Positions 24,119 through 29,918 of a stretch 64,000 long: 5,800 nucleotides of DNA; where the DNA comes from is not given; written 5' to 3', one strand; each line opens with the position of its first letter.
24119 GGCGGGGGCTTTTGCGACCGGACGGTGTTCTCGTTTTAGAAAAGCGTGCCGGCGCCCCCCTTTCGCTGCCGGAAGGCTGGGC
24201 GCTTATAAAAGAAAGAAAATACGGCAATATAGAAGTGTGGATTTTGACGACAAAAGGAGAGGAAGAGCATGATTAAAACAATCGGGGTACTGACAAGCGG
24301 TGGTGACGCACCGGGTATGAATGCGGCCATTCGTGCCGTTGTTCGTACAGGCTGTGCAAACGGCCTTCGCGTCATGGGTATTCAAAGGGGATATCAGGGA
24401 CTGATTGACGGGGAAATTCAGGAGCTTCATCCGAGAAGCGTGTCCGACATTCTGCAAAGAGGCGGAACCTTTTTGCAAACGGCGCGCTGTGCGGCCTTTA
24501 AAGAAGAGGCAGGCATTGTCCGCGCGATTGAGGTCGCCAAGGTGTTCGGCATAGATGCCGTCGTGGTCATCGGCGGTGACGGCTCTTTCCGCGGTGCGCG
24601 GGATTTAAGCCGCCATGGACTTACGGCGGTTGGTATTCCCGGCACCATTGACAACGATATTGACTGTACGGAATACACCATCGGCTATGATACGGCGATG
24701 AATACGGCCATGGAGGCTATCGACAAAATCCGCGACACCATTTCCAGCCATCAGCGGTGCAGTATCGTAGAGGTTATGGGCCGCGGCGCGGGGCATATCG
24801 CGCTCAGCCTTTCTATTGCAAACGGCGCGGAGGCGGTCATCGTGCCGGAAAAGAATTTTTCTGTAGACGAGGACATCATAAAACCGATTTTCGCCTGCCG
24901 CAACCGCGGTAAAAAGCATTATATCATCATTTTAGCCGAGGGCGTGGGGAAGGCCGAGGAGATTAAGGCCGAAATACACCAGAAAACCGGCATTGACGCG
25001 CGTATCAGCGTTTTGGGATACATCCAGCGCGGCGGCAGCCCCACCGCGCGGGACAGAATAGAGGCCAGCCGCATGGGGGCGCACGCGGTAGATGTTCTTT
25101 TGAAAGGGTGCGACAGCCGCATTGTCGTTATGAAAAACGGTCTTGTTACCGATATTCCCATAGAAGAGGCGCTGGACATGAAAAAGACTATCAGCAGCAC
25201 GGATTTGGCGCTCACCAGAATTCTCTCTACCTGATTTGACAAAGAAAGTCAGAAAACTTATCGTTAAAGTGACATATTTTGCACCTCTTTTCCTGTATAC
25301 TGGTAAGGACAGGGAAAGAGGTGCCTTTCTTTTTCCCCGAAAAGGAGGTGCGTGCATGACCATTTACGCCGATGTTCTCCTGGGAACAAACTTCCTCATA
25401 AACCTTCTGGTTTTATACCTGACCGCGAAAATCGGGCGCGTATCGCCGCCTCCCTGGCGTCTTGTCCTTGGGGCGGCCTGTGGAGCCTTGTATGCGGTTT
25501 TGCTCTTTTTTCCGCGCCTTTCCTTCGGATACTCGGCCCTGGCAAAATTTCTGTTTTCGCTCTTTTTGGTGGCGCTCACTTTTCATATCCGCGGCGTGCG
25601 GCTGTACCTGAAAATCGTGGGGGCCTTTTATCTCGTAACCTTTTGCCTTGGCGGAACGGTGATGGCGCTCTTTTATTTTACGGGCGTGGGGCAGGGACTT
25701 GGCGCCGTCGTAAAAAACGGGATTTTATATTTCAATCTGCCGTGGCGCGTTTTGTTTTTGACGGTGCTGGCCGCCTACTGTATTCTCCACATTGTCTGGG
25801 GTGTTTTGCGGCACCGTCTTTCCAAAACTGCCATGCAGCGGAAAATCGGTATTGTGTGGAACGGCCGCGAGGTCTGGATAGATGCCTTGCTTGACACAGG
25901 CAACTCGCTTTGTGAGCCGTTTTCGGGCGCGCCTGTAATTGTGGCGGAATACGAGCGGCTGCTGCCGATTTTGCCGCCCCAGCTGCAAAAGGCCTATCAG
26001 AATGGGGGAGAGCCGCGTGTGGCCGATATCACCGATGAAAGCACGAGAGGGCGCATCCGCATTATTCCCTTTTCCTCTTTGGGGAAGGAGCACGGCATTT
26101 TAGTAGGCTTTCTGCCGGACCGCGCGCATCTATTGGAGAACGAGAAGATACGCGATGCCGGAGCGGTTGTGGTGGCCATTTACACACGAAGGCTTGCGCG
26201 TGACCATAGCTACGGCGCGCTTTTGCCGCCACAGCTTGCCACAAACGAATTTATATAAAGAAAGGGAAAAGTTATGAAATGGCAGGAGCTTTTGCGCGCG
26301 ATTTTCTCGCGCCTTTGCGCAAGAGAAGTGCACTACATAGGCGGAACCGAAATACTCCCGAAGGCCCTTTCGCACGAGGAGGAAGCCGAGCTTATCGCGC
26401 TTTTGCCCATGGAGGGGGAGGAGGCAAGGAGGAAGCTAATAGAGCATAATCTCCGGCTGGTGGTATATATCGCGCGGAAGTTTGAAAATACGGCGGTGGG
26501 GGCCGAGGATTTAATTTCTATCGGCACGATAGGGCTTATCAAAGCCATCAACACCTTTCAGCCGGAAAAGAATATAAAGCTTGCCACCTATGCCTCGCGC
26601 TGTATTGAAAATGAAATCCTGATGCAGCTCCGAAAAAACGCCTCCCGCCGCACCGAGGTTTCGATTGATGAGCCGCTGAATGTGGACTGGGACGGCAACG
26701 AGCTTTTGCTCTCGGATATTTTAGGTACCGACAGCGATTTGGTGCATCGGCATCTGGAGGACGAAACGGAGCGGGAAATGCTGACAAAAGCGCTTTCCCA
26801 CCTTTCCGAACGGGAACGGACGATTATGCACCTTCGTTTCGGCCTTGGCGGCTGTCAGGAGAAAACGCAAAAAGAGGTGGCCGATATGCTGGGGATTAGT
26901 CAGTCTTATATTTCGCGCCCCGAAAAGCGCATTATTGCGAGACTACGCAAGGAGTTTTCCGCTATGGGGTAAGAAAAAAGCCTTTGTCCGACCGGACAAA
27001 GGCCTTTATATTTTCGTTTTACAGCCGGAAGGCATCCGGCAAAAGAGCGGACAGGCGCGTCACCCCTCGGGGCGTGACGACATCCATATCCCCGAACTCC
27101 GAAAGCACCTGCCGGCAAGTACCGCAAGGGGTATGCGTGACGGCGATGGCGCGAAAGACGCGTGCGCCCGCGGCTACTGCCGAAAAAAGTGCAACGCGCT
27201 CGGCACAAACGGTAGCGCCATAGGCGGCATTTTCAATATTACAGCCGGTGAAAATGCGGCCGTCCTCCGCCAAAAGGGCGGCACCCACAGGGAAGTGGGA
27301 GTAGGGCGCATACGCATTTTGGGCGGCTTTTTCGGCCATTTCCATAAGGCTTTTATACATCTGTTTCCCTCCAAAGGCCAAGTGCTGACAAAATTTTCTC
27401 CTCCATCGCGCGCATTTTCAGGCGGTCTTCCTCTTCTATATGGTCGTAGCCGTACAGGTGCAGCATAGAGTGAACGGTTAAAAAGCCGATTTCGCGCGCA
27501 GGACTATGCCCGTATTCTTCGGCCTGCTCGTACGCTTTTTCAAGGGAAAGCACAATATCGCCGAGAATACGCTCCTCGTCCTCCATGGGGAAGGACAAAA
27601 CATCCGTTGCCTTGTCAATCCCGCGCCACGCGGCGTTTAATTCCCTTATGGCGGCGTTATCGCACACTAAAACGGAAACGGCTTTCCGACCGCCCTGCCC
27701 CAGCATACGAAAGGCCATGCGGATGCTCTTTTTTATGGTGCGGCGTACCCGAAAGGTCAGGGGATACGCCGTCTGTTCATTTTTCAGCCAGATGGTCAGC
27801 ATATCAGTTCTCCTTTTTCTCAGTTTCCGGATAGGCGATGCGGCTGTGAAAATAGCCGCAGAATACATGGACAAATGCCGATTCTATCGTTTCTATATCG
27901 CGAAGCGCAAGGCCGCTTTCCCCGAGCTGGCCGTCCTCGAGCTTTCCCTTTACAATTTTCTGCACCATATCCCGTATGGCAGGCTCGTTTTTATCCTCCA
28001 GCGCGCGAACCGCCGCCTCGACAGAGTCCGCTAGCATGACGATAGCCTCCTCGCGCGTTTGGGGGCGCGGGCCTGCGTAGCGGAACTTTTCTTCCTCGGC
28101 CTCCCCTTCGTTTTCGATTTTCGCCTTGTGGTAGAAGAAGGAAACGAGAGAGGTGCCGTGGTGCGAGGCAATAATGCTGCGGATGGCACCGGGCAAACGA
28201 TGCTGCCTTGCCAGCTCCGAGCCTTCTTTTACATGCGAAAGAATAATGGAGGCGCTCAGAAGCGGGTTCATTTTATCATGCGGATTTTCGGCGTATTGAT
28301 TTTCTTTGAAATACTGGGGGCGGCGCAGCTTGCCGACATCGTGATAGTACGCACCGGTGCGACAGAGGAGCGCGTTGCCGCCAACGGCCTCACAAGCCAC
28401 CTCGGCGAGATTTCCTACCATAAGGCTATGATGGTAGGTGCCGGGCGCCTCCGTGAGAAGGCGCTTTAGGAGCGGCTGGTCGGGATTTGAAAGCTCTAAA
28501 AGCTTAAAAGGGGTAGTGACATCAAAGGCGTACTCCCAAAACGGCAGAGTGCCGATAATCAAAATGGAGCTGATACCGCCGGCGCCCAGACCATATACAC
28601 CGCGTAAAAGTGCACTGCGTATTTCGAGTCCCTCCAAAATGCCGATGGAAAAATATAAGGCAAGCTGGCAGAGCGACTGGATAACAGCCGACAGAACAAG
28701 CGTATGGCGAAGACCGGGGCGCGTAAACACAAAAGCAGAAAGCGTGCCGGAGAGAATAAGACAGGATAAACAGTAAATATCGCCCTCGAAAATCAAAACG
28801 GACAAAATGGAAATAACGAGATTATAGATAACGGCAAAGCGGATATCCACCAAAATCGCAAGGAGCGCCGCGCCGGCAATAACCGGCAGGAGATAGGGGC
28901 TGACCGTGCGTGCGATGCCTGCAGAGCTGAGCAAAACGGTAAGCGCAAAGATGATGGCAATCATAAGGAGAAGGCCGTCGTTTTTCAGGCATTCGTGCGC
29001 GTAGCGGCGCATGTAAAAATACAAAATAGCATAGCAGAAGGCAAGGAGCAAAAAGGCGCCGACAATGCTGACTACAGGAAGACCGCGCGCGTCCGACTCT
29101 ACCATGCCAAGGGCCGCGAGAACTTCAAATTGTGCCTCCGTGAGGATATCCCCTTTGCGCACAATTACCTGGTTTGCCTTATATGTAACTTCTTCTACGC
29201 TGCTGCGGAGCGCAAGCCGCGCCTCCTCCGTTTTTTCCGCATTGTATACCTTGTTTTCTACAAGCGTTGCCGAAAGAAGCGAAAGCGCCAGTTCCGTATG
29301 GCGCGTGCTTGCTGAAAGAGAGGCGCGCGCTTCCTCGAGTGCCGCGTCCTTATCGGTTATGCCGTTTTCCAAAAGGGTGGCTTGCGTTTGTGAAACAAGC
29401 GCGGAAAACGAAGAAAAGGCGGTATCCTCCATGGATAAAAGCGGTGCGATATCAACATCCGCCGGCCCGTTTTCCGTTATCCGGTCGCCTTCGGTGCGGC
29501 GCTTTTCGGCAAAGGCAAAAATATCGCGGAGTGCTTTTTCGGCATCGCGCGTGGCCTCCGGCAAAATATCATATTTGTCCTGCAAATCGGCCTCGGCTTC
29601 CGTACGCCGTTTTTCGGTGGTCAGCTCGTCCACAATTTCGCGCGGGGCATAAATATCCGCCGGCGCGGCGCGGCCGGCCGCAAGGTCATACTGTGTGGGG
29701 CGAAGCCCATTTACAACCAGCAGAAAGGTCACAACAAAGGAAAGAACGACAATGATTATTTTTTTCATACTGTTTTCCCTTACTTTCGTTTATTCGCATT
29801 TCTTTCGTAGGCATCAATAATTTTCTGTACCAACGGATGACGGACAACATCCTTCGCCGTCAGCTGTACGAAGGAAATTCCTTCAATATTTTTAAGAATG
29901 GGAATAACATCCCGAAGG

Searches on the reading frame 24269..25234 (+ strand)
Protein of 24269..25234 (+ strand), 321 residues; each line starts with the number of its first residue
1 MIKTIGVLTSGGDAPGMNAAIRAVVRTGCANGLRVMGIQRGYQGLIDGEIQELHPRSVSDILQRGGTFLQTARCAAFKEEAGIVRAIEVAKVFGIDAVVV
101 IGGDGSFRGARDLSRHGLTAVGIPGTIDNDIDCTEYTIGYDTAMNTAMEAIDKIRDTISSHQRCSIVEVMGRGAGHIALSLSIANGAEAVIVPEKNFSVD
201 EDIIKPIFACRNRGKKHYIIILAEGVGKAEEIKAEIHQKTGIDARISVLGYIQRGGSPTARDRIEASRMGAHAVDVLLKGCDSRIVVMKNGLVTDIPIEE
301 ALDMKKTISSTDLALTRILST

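Call 69: search_protein_families(library=pfam, proteins=[window:24269-25234:+], max_evalue=0.00001)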
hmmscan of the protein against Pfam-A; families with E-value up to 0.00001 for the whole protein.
window:24269-25234:+ (321 aa): 1 family
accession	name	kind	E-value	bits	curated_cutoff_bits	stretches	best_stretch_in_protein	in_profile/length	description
PF00365.25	PFK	-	3.5e-105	351.8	30.9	1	5-277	2-277/277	Phosphofructokinase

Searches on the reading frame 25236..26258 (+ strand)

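Call 69: search_protein_families(library=pfam, proteins=[window:25236-26258:+], max_evalue=0.00001)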
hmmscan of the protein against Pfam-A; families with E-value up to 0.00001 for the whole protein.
window:25236-26258:+ (340 aa): 1 family
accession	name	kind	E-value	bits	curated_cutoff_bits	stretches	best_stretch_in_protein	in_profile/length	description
PF03419.18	Peptidase_U4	-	1.9e-78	264.1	28.4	1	42-334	1-284/284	Sporulation factor SpoIIGA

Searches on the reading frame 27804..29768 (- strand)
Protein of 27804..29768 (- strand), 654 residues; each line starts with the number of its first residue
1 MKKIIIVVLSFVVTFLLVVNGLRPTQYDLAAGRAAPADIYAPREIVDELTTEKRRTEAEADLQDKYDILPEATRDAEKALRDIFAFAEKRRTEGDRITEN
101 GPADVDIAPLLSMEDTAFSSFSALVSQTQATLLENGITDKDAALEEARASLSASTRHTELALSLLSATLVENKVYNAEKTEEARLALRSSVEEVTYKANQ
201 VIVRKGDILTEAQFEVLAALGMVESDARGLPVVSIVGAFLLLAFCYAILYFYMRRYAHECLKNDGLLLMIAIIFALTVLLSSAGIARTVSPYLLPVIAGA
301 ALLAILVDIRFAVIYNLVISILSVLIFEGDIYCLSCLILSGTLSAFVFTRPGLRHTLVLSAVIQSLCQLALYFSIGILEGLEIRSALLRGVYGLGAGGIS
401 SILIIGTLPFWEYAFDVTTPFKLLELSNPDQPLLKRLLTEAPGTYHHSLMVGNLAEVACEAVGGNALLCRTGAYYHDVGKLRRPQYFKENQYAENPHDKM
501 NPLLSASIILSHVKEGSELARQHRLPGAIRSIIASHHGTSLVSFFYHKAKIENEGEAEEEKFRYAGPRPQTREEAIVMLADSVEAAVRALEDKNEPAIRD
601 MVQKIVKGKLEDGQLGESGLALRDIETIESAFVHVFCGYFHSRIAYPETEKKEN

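Call 69: search_protein_families(library=pfam, proteins=[window:27804-29768:-], max_evalue=0.00001)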
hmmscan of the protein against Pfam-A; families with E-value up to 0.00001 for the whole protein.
window:27804-29768:- (654 aa): 3 families
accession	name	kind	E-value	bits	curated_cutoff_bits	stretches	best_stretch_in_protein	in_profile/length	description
PF07697.16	7TMR-HDED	-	1.1e-34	120.8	27.6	1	31-223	2-223/224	7TM-HD extracellular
PF07698.17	7TM-7TMR_HD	-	6.6e-30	104.9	29.4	1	234-419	3-190/190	7TM receptor with intracellular HD hydrolase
PF01966.28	HD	-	5.3e-19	69.1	22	1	444-585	1-115/116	HD domain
